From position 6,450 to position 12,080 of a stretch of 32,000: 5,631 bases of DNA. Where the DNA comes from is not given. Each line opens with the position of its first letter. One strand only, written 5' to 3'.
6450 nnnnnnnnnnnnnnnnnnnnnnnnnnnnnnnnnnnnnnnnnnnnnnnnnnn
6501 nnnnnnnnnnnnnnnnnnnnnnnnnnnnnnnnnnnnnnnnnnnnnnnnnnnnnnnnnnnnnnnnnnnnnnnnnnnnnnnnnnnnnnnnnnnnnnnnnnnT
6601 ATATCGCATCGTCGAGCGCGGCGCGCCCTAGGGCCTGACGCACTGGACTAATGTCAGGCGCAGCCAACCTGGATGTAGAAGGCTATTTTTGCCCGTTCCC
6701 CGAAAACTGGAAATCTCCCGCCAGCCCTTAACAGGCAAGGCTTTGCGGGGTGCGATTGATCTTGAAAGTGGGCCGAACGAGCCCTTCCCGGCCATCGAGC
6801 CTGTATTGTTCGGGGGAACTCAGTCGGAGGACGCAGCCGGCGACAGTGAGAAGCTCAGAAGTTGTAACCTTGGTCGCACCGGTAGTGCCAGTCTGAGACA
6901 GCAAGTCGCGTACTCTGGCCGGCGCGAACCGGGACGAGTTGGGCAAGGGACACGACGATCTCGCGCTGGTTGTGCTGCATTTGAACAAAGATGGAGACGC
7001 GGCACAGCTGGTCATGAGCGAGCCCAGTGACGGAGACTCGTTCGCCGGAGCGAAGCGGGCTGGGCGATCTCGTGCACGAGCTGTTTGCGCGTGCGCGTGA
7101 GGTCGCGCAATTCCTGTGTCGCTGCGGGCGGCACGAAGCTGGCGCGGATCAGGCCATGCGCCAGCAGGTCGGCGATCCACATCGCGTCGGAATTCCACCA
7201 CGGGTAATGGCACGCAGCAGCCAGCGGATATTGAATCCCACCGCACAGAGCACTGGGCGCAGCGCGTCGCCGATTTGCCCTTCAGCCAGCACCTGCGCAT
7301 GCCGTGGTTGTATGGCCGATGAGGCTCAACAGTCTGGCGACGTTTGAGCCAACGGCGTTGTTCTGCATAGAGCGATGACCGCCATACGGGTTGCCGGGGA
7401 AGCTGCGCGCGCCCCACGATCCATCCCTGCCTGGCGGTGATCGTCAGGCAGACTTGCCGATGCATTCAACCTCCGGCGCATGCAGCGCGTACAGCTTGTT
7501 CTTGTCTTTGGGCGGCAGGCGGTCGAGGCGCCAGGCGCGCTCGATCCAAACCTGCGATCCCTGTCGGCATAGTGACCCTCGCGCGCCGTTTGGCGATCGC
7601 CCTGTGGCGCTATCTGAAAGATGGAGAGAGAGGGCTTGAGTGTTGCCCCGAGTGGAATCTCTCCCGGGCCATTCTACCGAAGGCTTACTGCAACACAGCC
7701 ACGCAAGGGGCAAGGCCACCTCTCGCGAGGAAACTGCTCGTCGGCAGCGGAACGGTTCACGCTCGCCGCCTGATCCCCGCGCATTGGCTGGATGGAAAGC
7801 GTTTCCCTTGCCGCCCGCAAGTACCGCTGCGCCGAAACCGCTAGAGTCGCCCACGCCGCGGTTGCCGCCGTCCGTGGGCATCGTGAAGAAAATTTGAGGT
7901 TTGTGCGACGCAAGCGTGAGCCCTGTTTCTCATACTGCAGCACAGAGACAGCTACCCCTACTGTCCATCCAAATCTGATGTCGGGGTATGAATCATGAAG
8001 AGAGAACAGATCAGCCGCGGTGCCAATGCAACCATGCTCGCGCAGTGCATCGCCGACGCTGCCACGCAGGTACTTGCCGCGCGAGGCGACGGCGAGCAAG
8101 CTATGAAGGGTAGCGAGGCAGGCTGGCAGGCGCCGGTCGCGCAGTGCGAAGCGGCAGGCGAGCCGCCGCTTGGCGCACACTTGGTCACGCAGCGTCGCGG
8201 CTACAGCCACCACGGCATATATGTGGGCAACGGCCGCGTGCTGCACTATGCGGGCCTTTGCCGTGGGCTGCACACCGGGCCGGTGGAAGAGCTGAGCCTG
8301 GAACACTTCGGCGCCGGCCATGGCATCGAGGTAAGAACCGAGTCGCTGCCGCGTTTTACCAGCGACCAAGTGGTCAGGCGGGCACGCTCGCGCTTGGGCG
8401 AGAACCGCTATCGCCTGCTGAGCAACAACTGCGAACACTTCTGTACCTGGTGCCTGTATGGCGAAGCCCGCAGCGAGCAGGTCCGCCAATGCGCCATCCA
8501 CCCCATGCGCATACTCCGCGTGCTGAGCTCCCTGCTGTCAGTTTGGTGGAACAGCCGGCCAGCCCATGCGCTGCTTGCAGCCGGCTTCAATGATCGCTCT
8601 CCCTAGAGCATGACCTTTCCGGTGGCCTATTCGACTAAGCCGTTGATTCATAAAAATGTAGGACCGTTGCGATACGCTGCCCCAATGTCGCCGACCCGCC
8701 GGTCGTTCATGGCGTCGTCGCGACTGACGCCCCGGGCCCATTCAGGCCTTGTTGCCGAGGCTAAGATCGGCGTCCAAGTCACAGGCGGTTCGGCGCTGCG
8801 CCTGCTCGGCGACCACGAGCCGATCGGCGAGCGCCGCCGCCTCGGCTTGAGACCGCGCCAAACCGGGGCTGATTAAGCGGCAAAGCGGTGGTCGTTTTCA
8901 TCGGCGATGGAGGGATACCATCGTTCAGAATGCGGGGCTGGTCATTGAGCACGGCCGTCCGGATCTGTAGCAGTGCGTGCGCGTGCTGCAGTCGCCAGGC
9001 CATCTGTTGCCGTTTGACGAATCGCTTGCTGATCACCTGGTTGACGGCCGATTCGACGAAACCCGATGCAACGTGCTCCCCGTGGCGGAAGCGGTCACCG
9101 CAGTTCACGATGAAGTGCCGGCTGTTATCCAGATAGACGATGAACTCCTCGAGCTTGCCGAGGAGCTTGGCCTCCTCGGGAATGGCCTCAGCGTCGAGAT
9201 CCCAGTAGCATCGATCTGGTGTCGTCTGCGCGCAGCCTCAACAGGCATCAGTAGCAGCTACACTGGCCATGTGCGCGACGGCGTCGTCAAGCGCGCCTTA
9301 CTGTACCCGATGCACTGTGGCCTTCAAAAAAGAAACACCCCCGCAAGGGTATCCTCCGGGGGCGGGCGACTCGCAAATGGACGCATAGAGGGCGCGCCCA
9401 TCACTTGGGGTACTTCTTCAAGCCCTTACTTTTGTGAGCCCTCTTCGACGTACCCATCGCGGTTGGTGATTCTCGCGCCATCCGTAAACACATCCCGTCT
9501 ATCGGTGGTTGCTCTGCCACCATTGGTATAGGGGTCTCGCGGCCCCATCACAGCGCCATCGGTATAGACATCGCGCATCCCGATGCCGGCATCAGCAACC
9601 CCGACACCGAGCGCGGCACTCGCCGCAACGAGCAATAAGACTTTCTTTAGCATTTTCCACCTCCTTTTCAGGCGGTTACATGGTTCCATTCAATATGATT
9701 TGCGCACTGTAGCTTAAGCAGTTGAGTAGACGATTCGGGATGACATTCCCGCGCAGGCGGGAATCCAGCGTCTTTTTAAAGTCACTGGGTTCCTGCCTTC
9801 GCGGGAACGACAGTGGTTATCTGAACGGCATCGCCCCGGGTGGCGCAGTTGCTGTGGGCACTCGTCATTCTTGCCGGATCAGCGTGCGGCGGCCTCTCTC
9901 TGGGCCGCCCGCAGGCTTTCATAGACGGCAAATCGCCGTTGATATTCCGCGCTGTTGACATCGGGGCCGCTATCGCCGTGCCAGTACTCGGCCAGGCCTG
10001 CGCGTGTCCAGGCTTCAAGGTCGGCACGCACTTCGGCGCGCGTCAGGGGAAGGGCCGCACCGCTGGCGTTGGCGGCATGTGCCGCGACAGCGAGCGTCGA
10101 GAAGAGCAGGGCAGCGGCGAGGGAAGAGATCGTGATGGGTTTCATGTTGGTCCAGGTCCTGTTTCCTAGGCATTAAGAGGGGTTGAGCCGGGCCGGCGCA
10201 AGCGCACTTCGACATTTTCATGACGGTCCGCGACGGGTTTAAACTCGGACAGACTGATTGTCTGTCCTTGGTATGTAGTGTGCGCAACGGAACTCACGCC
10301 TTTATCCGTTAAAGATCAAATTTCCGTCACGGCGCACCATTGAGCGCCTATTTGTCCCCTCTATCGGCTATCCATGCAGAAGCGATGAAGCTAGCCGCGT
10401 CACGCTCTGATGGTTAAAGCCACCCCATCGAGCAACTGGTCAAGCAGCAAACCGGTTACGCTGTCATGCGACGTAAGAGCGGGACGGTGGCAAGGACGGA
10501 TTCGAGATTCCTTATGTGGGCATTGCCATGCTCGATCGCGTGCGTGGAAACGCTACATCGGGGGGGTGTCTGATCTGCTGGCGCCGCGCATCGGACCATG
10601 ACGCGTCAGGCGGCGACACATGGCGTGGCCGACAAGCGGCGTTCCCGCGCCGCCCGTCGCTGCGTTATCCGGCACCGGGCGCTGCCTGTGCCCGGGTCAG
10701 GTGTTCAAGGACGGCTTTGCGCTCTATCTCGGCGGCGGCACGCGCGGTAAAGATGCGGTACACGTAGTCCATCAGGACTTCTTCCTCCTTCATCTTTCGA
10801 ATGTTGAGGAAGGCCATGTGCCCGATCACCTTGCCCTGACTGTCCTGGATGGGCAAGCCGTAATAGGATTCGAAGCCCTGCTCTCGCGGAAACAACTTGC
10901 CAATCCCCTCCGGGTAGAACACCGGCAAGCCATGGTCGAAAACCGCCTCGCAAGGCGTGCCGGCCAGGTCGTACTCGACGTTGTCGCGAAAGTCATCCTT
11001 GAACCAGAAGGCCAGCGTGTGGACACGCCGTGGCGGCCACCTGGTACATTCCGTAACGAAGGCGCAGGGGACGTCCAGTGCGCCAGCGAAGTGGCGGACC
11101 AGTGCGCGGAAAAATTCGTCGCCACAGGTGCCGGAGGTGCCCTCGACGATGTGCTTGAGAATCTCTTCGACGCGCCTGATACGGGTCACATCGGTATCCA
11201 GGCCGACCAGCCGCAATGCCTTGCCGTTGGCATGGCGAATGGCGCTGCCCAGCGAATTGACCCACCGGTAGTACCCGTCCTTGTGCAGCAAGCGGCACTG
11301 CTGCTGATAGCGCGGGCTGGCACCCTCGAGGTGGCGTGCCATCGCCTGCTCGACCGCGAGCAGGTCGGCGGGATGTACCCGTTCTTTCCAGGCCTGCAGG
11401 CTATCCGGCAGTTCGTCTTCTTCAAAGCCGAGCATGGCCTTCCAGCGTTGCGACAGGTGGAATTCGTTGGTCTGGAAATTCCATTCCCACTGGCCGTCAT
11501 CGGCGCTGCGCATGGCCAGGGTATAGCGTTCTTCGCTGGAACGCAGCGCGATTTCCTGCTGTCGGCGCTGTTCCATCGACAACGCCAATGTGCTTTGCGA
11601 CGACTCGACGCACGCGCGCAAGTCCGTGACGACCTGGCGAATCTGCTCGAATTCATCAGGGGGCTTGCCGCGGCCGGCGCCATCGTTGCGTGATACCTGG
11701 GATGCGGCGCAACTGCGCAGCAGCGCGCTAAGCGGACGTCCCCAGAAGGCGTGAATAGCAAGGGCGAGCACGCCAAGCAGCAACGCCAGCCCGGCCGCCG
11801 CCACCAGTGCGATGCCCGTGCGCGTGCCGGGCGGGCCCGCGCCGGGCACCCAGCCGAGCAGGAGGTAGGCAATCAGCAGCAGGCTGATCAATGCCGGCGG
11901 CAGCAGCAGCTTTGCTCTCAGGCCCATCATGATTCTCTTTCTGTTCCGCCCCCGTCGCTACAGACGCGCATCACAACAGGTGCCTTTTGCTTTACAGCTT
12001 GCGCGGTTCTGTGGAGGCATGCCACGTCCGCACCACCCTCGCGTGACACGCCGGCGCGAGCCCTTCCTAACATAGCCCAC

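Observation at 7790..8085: Promoter, 5' leader and first ~30 codons of the bufA precursor are duplicated in front of an LRAT-family gene (chimeric ORF)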

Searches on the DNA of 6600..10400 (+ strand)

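Call 45: search_dna_similar(query=window:6600-10400:+, collection=plasmids, mode=distant, max_rows=12)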
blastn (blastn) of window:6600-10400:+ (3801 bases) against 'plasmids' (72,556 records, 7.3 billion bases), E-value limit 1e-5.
Records with a match: 89; places in all: 180; records where one place covers at least 80% of the query: 0.
Best place of each record, by identity: 90-95% 12; 80-90% 45; 60-80% 32.
By first word of the organism name: Cupriavidus 19; Ralstonia 17; Burkholderia 13; Caballeronia 12; Mycetohabitans 7; Paraburkholderia 6; Xanthomonas 6; Variovorax 2; Microvirga 2; Enterobacter 1; and 4 more.
By predicted mobility (MOB-suite, as given by PLSDB): non-mobilizable 35; conjugative 28; mobilizable 26.
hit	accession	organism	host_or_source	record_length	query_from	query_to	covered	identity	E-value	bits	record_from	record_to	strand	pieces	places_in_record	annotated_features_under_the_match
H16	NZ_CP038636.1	Cupriavidus oxalaticus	whole organism,sewage sludge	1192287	1117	3801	55%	94.9%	0e+0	3589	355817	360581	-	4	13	none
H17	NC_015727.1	Cupriavidus necator N-1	soil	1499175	2250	2606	9%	86.2%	1e-113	419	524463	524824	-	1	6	record has no annotation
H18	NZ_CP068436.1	Cupriavidus necator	heavy metal containmented soil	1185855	2250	2606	9%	85.6%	7e-111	410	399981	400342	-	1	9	none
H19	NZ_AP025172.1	Cupriavidus sp. P-10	-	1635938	2247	2606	9%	83.8%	9e-103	384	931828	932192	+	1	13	none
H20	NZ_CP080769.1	Cupriavidus pinatubonensis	genomic assembly,soil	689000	2250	2604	9%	83.7%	1e-100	377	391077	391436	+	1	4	ISKra4 family transposase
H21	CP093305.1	Ralstonia insidiosa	-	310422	81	460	10%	71.5%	4e-44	188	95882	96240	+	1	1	calcium-binding protein | site-specific integrase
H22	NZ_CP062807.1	Cupriavidus basilensis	Cell culture,Sediment of a freshwater ...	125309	81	460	10%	71.5%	4e-44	188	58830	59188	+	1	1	calcium-binding protein | site-specific integrase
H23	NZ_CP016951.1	Cupriavidus taiwanensis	Mimosa,single cell,nodules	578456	2286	2606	8%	79.6%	3e-70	276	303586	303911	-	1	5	none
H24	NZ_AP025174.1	Cupriavidus sp. P-10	-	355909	599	951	9%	71.9%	3e-27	236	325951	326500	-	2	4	IS5 family transposase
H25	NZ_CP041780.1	Burkholderia sp. MS455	single cell,soybean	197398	602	953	9%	73.7%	2e-9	204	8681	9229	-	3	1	none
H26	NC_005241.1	Cupriavidus necator H16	-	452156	2250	2537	8%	83.6%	6e-80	308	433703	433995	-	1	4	none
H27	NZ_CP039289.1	Cupriavidus necator H16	single cell,sludge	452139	2250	2537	8%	83.6%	6e-80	308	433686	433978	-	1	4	none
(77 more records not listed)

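Call 46: get_annotated_region(hit=H16, flank=6000)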
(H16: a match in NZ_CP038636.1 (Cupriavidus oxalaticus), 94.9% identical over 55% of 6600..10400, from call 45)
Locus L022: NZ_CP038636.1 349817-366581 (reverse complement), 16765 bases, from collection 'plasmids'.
description: Cupriavidus oxalaticus strain X32 plasmid unnamed1, complete sequence
organism: Cupriavidus oxalaticus (NCBI taxid 96344)
taxonomy: Bacteria; Pseudomonadota; Betaproteobacteria; Burkholderiales; Burkholderiaceae; Cupriavidus; Cupriavidus oxalaticus
host: -; source: whole organism,sewage sludge; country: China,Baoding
typing (MOB-suite, as given by PLSDB): mobilizable; relaxase MOBP,MOBP
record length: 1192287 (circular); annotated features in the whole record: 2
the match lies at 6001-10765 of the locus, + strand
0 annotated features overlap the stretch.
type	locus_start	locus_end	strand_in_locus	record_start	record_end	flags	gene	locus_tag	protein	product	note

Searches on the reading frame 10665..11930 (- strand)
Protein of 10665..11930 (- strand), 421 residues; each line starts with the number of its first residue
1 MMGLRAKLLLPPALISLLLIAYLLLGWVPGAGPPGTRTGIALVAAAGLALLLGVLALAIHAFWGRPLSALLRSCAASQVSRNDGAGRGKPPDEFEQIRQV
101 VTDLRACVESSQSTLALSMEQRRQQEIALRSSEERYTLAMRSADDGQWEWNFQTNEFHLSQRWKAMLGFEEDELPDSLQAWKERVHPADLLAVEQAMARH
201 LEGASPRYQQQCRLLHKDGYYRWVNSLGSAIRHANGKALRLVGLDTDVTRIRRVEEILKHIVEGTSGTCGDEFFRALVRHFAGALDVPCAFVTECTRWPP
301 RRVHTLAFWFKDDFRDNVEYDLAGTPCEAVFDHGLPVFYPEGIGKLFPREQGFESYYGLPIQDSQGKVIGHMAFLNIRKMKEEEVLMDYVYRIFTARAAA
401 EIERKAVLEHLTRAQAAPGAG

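Call 10: search_protein_families(library=pfam, proteins=[window:10665-11930:-], max_evalue=0.01)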
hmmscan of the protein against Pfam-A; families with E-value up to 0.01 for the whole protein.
window:10665-11930:- (421 aa): 3 families
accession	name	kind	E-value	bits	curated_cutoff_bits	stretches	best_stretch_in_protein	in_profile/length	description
PF08447.18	PAS_3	-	2.2e-21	76.3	25.6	1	158-243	3-87/89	PAS fold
PF08448.16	PAS_4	-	6.5e-05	23.6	23.1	0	163-252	24-109/110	PAS fold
PF00989.32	PAS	-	0.00077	19.9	22.6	1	135-243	2-108/113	PAS fold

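Call 50: search_protein_families(library=ncbifam, proteins=[window:10665-11930:-], max_evalue=0.001)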
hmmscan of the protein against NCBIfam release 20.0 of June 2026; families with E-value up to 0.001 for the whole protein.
window:10665-11930:- (421 aa): 6 families
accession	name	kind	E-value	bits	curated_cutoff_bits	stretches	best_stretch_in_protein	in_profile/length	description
NF007298.0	PRK09776.1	equivalog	1.9e-20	72.4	1135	1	120-258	415-550/1111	diguanylate cyclase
NF053781.1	cdiGMPphdstlr2612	equivalog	7.6e-18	63.6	1600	1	114-259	567-711/1268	Tlr1612 family c-di-GMP phosphodiesterase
TIGR00229.1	sensory_box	domain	1.6e-13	50.9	22.9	1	130-256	1-124/126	PAS domain S-box protein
NF052573.1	HisKinEspAMyxo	equivalog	2.9e-10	38.8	1400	1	128-259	124-254/755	serine histidine kinase EspA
NF041777.1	sens_FixL_Rhizob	equivalog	5e-10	38.6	850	1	144-259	6-119/485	sensor protein FixL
NF041880.1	EPS_EpsF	equivalog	0.00019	20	900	1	127-263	137-272/492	response regulator EpsF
